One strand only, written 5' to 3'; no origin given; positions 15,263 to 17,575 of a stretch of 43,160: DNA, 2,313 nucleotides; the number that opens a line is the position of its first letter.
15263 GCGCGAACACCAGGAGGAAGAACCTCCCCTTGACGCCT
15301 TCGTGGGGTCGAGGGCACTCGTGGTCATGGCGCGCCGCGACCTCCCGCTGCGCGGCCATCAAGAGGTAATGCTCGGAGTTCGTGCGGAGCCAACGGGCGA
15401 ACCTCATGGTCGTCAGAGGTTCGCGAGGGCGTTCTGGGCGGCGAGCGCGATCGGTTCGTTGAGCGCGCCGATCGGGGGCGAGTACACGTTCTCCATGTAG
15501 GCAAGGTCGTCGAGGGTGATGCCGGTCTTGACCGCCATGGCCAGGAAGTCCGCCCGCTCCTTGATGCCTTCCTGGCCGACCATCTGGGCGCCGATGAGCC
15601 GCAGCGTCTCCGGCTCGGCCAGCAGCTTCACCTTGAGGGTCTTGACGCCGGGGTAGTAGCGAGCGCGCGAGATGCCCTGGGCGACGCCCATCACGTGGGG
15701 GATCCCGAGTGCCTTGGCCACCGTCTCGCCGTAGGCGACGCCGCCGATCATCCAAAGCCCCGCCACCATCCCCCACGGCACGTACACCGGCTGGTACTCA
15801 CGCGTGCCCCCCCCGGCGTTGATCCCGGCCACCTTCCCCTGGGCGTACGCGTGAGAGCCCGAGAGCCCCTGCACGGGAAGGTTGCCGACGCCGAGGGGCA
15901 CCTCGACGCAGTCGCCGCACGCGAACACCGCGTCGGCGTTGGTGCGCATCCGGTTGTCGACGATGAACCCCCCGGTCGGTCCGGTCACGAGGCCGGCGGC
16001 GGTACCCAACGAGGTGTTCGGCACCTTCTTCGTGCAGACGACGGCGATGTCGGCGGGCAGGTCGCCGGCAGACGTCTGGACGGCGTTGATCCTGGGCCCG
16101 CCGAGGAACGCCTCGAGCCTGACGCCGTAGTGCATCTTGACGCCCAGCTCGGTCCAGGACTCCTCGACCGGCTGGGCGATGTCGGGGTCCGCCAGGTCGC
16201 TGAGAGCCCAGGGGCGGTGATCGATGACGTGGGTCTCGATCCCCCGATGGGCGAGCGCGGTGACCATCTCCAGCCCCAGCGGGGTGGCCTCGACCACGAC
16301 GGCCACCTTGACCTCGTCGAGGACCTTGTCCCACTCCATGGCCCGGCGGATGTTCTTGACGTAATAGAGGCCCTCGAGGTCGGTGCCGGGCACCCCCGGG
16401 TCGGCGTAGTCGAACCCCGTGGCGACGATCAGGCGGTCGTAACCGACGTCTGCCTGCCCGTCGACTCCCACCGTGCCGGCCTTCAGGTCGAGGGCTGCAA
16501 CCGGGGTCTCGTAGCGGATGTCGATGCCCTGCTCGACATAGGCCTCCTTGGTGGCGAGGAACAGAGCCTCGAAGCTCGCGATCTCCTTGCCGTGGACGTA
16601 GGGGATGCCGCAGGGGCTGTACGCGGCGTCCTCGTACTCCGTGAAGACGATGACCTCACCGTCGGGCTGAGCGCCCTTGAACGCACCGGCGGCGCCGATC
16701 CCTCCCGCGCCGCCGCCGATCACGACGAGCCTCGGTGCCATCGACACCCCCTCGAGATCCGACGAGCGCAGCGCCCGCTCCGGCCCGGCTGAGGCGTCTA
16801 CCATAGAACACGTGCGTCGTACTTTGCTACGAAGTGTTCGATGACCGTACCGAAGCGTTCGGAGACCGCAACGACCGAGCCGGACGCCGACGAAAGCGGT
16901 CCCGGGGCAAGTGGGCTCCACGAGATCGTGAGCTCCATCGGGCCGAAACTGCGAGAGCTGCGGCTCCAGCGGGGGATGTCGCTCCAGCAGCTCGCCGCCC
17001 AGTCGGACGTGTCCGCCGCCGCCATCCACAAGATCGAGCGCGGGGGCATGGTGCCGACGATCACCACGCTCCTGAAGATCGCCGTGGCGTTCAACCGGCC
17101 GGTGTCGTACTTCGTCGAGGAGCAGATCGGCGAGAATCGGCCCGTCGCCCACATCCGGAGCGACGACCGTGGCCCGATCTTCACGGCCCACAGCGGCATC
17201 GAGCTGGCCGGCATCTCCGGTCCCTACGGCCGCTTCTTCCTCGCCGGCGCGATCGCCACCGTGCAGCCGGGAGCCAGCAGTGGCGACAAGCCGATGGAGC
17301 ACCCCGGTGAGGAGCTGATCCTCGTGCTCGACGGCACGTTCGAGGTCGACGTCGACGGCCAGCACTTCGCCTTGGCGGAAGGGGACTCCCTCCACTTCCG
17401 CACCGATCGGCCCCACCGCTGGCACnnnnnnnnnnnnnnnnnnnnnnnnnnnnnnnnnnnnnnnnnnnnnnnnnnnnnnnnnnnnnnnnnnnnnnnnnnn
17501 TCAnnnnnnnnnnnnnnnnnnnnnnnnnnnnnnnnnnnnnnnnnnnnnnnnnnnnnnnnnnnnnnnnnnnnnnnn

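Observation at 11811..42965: Two tandem islands at tRNA-Val marked by three copies of the tRNA 3' half, with no integrase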

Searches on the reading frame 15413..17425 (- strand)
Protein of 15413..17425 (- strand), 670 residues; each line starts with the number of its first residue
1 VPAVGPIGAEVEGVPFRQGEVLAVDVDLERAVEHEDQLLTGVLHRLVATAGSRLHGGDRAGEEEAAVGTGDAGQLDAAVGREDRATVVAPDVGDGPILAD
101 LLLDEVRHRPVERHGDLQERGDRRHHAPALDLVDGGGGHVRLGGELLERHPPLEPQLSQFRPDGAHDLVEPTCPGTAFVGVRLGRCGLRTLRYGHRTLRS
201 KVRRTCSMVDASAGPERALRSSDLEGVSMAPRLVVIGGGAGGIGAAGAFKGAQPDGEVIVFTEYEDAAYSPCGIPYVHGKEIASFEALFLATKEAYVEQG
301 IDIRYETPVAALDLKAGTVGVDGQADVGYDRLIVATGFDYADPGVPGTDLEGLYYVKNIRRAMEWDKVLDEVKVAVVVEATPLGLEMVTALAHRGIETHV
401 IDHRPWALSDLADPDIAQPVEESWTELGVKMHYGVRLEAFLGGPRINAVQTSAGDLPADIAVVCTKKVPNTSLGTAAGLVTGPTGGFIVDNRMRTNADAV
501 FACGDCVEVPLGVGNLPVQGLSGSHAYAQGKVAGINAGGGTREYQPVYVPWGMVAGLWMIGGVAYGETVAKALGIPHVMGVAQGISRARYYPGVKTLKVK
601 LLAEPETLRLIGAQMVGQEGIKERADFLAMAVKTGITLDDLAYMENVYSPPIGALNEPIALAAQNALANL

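Call 10: search_protein_families(library=pfam, proteins=[window:15413-17425:-], max_evalue=0.01)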
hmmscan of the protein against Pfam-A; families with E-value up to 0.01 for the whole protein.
window:15413-17425:- (670 aa): 4 families
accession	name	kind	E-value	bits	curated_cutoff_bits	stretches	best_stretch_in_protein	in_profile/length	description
PF07992.20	Pyr_redox_2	-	2.1e-39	136.1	26.1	1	232-508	2-279/291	Pyridine nucleotide-disulphide oxidoreductase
PF00070.33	Pyr_redox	-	1.1e-11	45.5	22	1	378-445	5-71/82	Pyridine nucleotide-disulphide oxidoreductase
PF02852.28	Pyr_redox_dim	-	5.2e-09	36.7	25.3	1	560-651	11-101/110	Pyridine nucleotide-disulphide oxidoreductase, dimerisation domain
PF13738.12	Pyr_redox_3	-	0.0031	17.2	30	0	298-504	93-305/305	Pyridine nucleotide-disulphide oxidoreductase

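Call 36: search_protein_families(library=ncbifam, proteins=[window:15413-17425:-], max_evalue=0.001)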
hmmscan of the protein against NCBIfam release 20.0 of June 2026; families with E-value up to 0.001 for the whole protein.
window:15413-17425:- (670 aa): 34 families (the best 25 are shown)
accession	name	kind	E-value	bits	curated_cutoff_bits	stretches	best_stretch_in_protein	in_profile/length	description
TIGR03385.1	CoA_CoA_reduc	equivalog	2.1e-67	227.8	578.8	1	232-663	1-439/439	CoA-disulfide reductase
NF007123.0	PRK09564.1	equivalog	3.1e-62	210.7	458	1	232-653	2-430/444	CoA-disulfide reductase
NF046103.1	NOXase_Strep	equivalog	9.2e-49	166.6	600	1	233-662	2-437/442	H2O-forming NADH oxidase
NF010037.0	PRK13512.1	equivalog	2.1e-33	115.9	394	1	232-653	3-424/438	CoA-disulfide reductase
NF045765.1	PhenlGlyoxDHPadH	equivalog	6.2e-29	101.1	475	1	234-539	6-309/416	NADH-dependent phenylglyoxylate dehydrogenase subunit epsilon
TIGR02053.1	MerA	equivalog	2.1e-28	99.5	454.45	1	316-664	116-451/465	mercury(II) reductase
TIGR02374.1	nitri_red_nirB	equivalog_domain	3.1e-28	98.7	578.35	1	233-545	1-310/794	nitrite reductase large subunit NirB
NF041682.1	ant_diox_AndAa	equivalog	5.2e-25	88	650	1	232-546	5-318/406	anthranilate 1,2-dioxygenase system ferredoxin--NAD(+) reductase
NF042949.2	3PPDioc_HcaD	equivalog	5.6e-20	71.4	450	1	232-507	3-276/386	3-phenylpropionate/cinnamic acid dioxygenase ferredoxin--NAD(+) reductase subunit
NF003437.0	PRK04965.1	equivalog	8.4e-19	67.8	392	1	232-509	4-277/378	NADH:flavorubredoxin reductase NorW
NF010311.1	PRK13748.1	subfamily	2e-18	66.6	600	1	323-664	226-546/560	mercury(II) reductase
NF011565.0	PRK14989.1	subfamily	5.8e-18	64.3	883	1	255-507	30-283/847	nitrite reductase large subunit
TIGR01350.1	lipoamide_DH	equivalog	1.4e-17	63.5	408.8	1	315-643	115-435/461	dihydrolipoyl dehydrogenase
NF007286.0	PRK09754.1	equivalog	2e-16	59.8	447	1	233-515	6-285/400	phenylpropionate dioxygenase ferredoxin reductase subunit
NF003585.0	PRK05249.1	equivalog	2e-13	49.8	465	1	370-619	174-415/464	Si-specific NAD(P)(+) transhydrogenase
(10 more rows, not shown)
